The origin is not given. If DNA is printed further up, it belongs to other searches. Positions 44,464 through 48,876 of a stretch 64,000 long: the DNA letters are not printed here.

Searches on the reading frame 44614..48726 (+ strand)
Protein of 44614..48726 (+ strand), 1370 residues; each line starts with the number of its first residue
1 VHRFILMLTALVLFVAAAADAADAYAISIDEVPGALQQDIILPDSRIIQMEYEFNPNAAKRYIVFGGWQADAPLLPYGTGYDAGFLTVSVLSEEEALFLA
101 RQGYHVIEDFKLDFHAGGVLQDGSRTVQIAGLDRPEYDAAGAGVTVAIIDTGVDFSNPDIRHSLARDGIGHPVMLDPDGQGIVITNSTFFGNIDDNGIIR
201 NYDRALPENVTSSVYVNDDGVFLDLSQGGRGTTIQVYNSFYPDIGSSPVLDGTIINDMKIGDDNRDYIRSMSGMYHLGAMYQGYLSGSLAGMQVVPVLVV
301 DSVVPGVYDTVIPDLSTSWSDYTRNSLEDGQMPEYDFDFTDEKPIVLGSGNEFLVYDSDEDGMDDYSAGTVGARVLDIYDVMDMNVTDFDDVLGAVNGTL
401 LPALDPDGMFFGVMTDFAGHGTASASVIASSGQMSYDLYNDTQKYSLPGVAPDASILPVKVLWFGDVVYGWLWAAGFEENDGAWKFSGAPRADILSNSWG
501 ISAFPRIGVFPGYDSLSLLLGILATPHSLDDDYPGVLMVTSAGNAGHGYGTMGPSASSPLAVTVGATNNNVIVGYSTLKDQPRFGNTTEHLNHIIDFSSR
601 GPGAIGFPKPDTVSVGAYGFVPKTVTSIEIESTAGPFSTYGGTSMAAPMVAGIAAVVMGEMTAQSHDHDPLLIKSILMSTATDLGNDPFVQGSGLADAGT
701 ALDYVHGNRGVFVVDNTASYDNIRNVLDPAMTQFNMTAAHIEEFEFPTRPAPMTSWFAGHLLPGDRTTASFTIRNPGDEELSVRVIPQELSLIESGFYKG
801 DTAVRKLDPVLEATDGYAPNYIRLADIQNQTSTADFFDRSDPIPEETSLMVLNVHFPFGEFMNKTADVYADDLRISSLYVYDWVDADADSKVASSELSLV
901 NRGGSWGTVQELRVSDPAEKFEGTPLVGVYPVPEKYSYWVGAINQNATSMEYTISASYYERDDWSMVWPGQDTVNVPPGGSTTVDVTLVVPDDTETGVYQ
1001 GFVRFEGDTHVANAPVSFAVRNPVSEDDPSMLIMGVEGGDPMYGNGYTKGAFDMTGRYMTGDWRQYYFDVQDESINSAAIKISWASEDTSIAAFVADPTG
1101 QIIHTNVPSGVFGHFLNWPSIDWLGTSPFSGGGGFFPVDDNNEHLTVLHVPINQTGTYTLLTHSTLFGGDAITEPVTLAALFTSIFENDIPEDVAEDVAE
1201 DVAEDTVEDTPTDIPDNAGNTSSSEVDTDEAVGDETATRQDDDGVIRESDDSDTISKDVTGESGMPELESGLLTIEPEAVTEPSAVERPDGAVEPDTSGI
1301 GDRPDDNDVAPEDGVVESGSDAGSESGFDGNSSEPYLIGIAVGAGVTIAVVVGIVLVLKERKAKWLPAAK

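Call 82: search_protein_families(library=pfam, proteins=[window:44614-48726:+], max_evalue=0.001)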
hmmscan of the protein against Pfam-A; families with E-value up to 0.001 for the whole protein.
window:44614-48726:+ (1370 aa): 2 families
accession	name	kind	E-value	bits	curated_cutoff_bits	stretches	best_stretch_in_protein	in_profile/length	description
PF00082.27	Peptidase_S8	-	9.9e-30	104.3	21.8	1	415-688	51-282/288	Subtilase family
PF06280.18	fn3_5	-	3e-05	25.1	27.6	1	970-1011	60-104/112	Fn3-like domain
